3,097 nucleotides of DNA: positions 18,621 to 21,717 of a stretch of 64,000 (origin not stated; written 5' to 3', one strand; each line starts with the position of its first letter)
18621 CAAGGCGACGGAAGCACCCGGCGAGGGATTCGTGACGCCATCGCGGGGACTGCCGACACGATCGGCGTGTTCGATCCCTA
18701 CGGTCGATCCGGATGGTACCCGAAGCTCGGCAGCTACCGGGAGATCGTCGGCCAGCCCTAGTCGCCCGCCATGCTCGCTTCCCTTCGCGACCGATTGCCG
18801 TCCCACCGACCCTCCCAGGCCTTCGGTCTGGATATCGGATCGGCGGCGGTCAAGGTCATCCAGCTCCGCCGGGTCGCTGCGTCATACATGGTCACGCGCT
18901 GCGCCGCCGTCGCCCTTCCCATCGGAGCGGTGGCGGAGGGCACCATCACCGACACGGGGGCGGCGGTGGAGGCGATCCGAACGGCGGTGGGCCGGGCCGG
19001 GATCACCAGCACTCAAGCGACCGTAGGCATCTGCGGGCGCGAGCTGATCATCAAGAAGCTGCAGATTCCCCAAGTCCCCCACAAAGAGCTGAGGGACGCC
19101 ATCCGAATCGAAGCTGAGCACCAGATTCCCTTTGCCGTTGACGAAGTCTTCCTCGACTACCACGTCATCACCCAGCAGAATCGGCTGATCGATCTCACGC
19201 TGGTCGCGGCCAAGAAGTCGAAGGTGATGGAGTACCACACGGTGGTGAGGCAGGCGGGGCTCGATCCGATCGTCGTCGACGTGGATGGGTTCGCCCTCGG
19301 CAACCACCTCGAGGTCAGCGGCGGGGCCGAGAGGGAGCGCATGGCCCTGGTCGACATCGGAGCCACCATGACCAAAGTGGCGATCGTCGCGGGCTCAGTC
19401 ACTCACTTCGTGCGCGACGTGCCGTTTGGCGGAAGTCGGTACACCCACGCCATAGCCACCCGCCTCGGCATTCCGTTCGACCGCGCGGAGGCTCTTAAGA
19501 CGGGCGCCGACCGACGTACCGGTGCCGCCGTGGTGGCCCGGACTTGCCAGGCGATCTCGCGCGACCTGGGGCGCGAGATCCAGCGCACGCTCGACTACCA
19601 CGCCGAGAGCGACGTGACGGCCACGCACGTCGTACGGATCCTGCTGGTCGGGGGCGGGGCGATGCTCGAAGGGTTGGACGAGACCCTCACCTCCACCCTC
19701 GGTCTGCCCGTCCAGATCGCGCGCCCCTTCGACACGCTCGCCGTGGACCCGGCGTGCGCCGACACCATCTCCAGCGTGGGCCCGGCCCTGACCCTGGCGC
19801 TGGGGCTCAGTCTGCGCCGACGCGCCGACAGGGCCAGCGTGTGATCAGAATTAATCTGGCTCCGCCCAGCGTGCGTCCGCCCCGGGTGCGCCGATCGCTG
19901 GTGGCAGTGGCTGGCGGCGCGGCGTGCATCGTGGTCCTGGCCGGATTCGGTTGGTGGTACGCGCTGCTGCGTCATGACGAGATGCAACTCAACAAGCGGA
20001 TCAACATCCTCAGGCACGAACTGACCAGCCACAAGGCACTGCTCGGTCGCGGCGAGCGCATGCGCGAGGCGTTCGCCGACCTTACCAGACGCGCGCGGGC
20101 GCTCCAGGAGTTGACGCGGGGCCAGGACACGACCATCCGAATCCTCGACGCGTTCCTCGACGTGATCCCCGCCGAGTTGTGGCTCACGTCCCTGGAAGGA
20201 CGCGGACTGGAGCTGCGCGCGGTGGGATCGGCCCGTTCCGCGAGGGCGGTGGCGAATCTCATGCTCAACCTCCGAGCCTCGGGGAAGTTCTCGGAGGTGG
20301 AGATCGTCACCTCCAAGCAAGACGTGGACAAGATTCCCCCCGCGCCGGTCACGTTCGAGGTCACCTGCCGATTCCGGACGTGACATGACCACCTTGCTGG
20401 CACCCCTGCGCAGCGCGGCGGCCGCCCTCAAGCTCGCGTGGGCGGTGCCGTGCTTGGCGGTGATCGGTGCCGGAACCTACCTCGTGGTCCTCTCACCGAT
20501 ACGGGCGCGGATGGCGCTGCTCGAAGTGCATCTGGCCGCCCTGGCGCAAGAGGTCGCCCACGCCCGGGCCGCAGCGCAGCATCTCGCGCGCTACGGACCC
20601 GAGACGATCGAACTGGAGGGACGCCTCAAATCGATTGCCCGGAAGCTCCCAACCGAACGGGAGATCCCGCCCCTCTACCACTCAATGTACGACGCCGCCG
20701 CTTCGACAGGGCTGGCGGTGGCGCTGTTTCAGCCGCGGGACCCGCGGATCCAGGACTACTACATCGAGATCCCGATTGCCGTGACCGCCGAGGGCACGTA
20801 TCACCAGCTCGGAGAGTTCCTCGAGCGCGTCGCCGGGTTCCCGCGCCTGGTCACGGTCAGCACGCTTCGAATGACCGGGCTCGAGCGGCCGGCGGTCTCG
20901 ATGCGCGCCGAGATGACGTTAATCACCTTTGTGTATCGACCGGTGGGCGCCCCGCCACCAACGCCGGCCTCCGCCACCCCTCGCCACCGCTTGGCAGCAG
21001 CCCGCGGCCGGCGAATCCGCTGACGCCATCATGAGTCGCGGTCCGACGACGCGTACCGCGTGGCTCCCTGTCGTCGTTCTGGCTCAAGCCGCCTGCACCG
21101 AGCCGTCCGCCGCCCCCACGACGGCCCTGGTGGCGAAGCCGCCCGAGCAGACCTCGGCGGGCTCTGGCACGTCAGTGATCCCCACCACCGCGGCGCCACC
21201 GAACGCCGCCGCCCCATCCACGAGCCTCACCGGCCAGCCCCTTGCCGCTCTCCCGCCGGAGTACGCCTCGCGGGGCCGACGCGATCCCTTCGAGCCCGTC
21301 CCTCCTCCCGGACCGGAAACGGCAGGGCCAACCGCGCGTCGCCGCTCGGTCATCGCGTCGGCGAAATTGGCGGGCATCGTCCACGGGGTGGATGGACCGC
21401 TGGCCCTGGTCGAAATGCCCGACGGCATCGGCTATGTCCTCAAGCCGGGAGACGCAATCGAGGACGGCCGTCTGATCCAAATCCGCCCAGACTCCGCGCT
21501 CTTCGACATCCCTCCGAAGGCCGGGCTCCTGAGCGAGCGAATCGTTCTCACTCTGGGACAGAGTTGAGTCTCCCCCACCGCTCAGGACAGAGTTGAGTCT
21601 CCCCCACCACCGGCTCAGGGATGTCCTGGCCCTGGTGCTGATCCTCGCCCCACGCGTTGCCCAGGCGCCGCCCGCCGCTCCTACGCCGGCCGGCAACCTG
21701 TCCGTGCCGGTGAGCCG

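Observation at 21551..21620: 29-bp tandem duplication that splits an ancestral TTGA stop/start overlap between pilP and pilQ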

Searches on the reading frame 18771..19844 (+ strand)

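Call 6: search_protein_families(library=pfam, proteins=[window:18771-19844:+], max_evalue=0.01)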
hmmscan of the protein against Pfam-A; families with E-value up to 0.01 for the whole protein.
window:18771-19844:+ (357 aa): 4 families
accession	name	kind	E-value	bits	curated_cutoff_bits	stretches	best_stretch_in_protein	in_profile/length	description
PF11104.14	PilM_2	-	1.6e-61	208.6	27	1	19-350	1-339/340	Type IV pilus assembly protein PilM;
PF14450.12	FtsA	-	3.9e-16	60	31.8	1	192-330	1-123/127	Cell division protein FtsA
PF06723.19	MreB_Mbl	-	7.9e-09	35.2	27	1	289-318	276-305/327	MreB/Mbl protein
PF05134.19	T2SSL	-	0.0012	18.7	25.5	1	81-179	47-141/231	Type II secretion system (T2SS), protein L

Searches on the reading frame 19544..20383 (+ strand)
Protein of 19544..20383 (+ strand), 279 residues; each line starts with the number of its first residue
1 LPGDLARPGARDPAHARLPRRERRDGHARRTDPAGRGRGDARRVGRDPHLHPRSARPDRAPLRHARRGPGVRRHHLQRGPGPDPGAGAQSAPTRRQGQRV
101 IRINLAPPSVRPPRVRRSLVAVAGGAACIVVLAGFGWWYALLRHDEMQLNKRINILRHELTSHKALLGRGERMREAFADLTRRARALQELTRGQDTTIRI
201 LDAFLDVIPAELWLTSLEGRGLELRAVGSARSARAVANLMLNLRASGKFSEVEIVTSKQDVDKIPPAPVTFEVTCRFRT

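Call 6: search_protein_families(library=pfam, proteins=[window:19544-20383:+], max_evalue=0.01)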
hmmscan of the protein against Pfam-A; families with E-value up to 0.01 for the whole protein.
window:19544-20383:+ (279 aa): 1 family
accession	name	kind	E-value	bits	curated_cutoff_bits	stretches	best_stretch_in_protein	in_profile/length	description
PF05137.18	PilN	-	8.8e-12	45.3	22.8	1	200-276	2-77/78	Fimbrial assembly protein (PilN)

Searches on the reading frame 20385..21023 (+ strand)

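Call 6: search_protein_families(library=pfam, proteins=[window:20385-21023:+], max_evalue=0.01)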
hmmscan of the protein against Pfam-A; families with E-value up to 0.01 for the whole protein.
window:20385-21023:+ (212 aa): 1 family
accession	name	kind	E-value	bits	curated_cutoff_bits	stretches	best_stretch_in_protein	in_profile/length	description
PF04350.18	PilO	-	5.8e-27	95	22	1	50-185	8-144/145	Pilus assembly protein, PilO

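Call 34: search_protein_families(library=ncbifam, proteins=[window:20385-21023:+], max_evalue=10)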
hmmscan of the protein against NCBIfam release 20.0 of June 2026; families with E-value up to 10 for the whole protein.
window:20385-21023:+ (212 aa): 2 families
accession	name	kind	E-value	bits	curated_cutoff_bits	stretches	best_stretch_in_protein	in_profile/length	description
NF040576.1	T2SS_GspM_XpsM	equivalog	0.00026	20.7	60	2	103-176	90-171/180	type II secretion system protein GspM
TIGR04038.1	tatD_link_rSAM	subfamily_domain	0.3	10.9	129.7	1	125-186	129-190/192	TatD family nuclease-associated radical SAM protein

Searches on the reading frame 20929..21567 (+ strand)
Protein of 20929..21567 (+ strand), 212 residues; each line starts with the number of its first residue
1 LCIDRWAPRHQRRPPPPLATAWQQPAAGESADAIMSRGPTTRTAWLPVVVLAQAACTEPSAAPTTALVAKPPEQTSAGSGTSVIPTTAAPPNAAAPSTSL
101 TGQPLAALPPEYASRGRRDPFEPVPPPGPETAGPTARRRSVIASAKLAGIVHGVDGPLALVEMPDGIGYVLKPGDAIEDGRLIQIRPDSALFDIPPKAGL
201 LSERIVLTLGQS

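Call 6: search_protein_families(library=pfam, proteins=[window:20929-21567:+], max_evalue=0.01)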
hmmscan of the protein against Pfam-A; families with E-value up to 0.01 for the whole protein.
window:20929-21567:+ (212 aa): 0 families

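Call 34: search_protein_families(library=ncbifam, proteins=[window:21031-21567:+], max_evalue=10)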
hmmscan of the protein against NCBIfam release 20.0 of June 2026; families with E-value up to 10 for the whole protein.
window:21031-21567:+ (178 aa): 0 families

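Call 35: search_protein_families(library=pfam, proteins=[window:21031-21567:+], max_evalue=10)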
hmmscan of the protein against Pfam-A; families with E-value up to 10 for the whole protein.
window:21031-21567:+ (178 aa): 0 families
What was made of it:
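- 21031..21567 (+): pilP-like gene (178 aa, ends ...LTLGQS*). No Pfam or NCBIfam hit (calls 6, 34, 35).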

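Call 44: search_solved_structures(query=window:21031-21567:+, max_evalue=10, show_alignments=1)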
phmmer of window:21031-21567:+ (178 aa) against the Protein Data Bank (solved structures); distinct sequences matched with E-value up to 10: 8.
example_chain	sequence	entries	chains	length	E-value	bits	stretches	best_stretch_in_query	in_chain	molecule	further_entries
3jc8_Pa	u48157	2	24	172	0.00015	25.3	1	52-156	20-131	PilP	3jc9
6mn4_A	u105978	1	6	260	0.11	15.9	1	81-151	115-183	Aminoglycoside N(3)-acetyltransferase, AAC(3)-IVa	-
6mn5_A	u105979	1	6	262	0.11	15.9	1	81-151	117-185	Aminoglycoside N(3)-acetyltransferase, AAC(3)-IVa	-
6nr8_A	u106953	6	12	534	0.74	13.2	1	93-152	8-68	T-complex protein 1 subunit alpha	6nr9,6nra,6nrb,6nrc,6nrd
6qb8_a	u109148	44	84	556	0.78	13.2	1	93-152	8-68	T-complex protein 1 subunit alpha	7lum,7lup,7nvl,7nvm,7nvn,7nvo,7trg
8sfe_a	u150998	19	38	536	0.79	13.1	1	93-152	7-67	T-complex protein 1 subunit alpha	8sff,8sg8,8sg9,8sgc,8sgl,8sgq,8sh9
9umt_F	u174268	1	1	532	0.96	12.9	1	94-152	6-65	T-complex protein 1 subunit alpha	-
9unw_C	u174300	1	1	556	1.9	11.9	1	93-152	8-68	T-complex protein 1 subunit alpha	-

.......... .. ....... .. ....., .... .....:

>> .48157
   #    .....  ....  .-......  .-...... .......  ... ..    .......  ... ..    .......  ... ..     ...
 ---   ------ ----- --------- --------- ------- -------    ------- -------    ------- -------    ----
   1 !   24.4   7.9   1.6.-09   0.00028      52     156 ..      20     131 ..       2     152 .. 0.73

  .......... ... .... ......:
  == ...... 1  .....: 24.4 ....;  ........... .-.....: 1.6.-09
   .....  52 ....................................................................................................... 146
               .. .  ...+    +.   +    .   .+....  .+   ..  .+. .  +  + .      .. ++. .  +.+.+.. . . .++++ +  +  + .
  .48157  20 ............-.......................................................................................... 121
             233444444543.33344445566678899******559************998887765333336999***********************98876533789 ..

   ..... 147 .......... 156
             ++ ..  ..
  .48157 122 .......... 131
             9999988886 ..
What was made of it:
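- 21031..21567 (+): The best solved-structure sequence hit is Myxococcus PilP, 3jc8, E=1.5e-4 (call 44).
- On PilP (type IV pilus alignment-complex lipoprotein): 3jc8 chain PilP (Myxococcus), E=1.5e-4 over residues 52-156 (call 44).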

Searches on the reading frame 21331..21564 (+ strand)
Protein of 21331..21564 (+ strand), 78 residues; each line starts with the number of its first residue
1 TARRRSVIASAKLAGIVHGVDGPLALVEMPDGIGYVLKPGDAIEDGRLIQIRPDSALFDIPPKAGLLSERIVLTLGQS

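Call 53: find_related_loci(query=window:21331-21564:+, collection=metagenome_contigs, flank=1500)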
Query window:21331-21564:+ (78 aa) in metagenome_contigs; peptide patterns used: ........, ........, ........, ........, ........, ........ (x = any residue, [..] = any of these).
600 stretches matched a pattern, but none encodes a relative of the query by tblastn (E <= 1e-3).
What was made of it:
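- Tried and rejected: A PilP C-terminus protein scan gave 600 pattern matches but no relatives (call 53).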
